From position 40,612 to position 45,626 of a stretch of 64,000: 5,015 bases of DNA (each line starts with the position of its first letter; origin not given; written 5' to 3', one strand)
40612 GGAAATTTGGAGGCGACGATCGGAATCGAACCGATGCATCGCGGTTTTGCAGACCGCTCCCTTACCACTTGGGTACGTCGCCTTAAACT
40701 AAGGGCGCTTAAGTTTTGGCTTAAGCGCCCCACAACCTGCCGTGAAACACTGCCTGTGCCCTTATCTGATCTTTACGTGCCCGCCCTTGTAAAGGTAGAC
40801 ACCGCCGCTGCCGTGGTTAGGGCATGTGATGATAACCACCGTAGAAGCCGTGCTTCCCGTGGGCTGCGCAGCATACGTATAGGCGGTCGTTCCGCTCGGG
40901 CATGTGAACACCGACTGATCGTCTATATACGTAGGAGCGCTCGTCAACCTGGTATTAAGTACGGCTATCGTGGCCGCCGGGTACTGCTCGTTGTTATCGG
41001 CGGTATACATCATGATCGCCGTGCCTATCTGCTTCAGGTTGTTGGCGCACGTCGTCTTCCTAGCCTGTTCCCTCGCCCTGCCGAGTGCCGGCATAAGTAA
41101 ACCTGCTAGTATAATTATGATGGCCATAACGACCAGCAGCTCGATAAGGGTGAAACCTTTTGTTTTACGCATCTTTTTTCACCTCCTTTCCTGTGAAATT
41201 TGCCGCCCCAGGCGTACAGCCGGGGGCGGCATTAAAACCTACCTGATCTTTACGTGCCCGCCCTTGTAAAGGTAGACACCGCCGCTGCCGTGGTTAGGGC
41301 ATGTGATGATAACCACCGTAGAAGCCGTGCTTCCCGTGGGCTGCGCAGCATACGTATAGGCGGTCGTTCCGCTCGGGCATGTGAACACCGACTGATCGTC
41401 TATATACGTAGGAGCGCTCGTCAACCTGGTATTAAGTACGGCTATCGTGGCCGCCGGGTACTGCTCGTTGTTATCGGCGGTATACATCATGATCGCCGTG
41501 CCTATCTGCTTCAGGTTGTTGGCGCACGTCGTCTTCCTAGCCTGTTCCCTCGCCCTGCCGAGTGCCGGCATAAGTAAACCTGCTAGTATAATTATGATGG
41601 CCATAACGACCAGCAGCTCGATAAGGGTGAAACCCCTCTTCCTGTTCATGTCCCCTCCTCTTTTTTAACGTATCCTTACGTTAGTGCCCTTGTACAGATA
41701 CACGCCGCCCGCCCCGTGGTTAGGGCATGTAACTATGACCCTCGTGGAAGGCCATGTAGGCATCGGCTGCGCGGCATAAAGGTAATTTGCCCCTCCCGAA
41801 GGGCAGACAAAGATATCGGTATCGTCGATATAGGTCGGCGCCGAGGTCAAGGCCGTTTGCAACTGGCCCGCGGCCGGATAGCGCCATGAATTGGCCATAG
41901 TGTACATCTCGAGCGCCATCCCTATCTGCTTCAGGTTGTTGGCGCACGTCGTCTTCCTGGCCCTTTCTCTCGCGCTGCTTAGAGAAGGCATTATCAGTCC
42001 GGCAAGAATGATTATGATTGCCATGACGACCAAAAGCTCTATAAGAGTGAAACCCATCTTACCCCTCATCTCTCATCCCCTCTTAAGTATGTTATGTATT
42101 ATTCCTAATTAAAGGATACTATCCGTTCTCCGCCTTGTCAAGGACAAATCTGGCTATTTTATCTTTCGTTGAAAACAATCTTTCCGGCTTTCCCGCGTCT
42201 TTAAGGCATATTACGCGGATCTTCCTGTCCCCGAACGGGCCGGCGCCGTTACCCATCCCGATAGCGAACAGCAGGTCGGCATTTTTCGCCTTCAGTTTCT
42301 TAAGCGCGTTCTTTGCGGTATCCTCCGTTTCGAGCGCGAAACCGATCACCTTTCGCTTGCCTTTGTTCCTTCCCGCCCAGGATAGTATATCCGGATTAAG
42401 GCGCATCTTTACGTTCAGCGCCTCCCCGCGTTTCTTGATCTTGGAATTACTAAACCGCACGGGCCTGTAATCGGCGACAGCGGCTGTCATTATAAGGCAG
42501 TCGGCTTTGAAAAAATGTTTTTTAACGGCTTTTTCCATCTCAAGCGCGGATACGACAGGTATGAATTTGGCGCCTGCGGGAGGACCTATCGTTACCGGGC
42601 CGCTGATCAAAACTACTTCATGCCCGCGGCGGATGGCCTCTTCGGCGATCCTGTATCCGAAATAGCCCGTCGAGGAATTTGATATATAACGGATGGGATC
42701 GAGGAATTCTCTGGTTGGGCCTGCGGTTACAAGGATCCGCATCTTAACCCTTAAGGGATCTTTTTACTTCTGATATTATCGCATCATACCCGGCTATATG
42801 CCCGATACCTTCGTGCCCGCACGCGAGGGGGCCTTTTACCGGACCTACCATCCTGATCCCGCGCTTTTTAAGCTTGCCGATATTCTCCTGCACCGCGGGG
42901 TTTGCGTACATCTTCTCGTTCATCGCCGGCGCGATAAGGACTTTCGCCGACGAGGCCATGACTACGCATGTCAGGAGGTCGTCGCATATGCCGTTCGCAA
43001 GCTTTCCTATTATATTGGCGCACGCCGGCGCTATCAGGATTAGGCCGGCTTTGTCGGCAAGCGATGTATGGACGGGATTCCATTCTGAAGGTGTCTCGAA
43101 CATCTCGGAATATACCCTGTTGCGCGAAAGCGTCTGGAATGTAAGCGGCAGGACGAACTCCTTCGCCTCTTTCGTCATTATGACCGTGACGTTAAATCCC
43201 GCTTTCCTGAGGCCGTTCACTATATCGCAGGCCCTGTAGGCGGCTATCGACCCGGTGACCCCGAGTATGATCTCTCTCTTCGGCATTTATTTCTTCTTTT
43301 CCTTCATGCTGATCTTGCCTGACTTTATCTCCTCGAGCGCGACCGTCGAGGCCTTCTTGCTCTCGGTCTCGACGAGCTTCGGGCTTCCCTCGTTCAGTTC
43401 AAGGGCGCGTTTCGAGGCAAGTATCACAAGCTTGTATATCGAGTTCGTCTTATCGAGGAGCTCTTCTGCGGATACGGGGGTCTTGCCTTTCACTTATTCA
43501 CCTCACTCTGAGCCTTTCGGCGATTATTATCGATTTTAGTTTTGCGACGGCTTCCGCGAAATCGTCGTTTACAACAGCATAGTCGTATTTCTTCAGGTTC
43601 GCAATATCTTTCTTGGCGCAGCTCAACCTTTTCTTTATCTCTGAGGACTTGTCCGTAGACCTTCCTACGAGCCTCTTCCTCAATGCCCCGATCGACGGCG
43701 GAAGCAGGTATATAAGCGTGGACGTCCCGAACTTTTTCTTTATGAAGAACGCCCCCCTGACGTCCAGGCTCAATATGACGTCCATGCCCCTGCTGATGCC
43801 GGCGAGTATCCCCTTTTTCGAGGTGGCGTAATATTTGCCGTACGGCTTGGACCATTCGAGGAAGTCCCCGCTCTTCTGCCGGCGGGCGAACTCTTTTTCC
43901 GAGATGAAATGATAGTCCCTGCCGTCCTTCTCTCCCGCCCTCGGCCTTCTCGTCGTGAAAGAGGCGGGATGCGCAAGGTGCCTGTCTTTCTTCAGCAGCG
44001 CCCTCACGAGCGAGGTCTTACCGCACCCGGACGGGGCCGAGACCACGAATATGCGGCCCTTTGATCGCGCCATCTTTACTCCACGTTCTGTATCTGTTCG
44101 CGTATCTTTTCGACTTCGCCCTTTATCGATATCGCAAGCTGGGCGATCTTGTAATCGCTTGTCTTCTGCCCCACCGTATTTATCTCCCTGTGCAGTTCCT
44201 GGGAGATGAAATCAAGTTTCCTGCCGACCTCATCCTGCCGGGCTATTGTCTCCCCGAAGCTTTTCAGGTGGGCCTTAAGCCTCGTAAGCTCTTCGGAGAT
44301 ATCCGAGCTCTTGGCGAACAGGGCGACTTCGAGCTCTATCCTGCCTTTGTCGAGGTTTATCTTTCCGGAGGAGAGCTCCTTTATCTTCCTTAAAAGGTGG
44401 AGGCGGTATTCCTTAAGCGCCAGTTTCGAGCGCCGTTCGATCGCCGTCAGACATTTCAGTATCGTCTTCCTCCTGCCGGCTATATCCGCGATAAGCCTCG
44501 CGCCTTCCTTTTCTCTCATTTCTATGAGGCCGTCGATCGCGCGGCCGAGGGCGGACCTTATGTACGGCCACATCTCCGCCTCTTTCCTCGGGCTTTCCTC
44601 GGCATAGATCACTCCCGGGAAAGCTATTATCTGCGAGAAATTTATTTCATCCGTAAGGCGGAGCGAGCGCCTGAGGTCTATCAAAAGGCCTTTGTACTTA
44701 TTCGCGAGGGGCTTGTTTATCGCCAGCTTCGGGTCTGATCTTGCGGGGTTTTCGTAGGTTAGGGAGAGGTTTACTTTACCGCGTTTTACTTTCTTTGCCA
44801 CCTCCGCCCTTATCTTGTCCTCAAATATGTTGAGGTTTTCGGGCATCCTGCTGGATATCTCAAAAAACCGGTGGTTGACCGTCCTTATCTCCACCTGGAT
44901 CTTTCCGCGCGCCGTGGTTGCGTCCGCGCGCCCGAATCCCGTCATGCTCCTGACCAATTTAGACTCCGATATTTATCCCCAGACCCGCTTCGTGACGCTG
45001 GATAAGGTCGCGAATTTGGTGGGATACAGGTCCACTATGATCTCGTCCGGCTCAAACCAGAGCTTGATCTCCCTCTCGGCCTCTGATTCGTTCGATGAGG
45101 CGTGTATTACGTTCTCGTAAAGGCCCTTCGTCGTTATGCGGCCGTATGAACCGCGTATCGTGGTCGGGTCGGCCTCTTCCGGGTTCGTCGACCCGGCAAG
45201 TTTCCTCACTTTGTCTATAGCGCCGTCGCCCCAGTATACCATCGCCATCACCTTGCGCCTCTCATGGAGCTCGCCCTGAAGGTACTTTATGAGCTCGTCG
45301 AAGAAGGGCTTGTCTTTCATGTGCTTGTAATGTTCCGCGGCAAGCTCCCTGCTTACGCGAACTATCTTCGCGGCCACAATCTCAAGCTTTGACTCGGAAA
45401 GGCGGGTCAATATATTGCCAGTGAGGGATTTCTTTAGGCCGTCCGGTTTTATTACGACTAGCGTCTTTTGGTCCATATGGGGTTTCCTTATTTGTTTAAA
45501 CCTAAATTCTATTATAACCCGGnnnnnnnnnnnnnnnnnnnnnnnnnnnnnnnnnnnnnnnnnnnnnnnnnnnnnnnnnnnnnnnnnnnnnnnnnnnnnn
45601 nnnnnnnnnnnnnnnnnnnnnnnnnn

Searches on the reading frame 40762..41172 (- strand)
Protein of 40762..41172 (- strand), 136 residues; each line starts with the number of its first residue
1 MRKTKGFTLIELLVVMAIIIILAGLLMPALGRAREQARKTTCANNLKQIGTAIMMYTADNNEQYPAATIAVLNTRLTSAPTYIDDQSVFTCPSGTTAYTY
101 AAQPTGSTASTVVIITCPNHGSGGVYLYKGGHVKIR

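Call 93: search_protein_families(library=pfam, proteins=[window:40762-41172:-], max_evalue=0.01)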
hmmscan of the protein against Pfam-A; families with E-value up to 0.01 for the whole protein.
window:40762-41172:- (136 aa): 3 families
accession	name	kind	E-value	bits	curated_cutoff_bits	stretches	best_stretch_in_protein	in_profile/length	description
PF07596.16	SBP_bac_10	-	1.7e-09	38.6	23.3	1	32-72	2-41/268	Protein of unknown function (DUF1559)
PF07963.17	N_methyl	-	1.9e-08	33.9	21.2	1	1-26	1-26/27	Prokaryotic N-terminal methylation motif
PF07419.17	PilM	-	0.0052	17.1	25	1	17-115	3-97/136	PilM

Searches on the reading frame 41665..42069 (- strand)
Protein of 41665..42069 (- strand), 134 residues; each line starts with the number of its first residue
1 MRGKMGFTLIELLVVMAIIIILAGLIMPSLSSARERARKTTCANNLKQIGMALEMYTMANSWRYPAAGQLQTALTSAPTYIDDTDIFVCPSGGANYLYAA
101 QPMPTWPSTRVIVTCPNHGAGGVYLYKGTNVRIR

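Call 93: search_protein_families(library=pfam, proteins=[window:41665-42069:-], max_evalue=0.01)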
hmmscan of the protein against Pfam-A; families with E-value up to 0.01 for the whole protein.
window:41665-42069:- (134 aa): 3 families
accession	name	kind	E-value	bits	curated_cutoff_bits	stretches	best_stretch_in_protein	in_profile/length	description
PF07596.16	SBP_bac_10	-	3e-08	34.5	23.3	1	32-73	2-42/268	Protein of unknown function (DUF1559)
PF07963.17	N_methyl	-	1.1e-05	25.2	21.2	1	6-26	6-26/27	Prokaryotic N-terminal methylation motif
PF08334.16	T2SSG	-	0.002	18.6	21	1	32-80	4-51/108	Type II secretion system (T2SS), protein G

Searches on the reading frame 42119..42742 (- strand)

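Call 68: search_protein_families(library=pfam, proteins=[window:42119-42742:-], max_evalue=0.001)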
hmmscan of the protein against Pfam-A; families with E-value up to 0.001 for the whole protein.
window:42119-42742:- (207 aa): 1 family
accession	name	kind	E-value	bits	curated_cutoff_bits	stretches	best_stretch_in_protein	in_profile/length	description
PF04127.22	DFP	-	4.1e-57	193.5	22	1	2-177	5-183/186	DNA/pantothenate metabolism flavoprotein C-terminal domain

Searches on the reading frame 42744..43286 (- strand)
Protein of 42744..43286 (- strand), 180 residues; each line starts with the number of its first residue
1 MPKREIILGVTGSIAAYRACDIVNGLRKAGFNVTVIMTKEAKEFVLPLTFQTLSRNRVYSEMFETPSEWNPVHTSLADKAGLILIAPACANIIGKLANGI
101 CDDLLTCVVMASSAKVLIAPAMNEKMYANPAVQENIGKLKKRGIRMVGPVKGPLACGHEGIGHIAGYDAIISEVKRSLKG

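Call 68: search_protein_families(library=pfam, proteins=[window:42744-43286:-], max_evalue=0.001)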
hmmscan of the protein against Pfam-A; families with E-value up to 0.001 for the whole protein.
window:42744-43286:- (180 aa): 1 family
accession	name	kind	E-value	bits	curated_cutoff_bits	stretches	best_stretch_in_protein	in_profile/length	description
PF02441.25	Flavoprotein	-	5.8e-32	111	22.7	1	5-162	2-146/162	Flavoprotein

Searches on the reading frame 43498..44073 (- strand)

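Call 68: search_protein_families(library=pfam, proteins=[window:43498-44073:-], max_evalue=0.001)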
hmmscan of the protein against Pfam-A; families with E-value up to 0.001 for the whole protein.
window:43498-44073:- (191 aa): 1 family
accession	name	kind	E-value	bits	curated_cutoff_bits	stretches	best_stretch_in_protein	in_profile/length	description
PF00625.27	Guanylate_kin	-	1e-37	130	25.2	1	6-185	2-181/182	Guanylate kinase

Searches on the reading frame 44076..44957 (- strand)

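Call 68: search_protein_families(library=pfam, proteins=[window:44076-44957:-], max_evalue=0.001)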
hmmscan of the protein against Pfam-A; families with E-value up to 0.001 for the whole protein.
window:44076-44957:- (293 aa): 2 families
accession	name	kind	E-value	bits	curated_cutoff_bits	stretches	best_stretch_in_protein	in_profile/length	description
PF03755.18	YicC-like_N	-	1e-45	156.3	25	1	2-155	1-154/156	Endoribonuclease YicC-like, N-terminal region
PF08340.16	YicC-like_C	-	3.1e-38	131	27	1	173-293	1-120/120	Endoribonuclease YicC-like, C-terminal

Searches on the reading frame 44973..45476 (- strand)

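Call 68: search_protein_families(library=pfam, proteins=[window:44973-45476:-], max_evalue=0.001)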
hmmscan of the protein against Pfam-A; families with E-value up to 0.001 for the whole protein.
window:44973-45476:- (167 aa): 1 family
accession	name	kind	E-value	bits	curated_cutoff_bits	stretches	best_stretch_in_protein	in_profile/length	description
PF00334.24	NDK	-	1.5e-42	145.2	27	1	3-146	1-135/135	Nucleoside diphosphate kinase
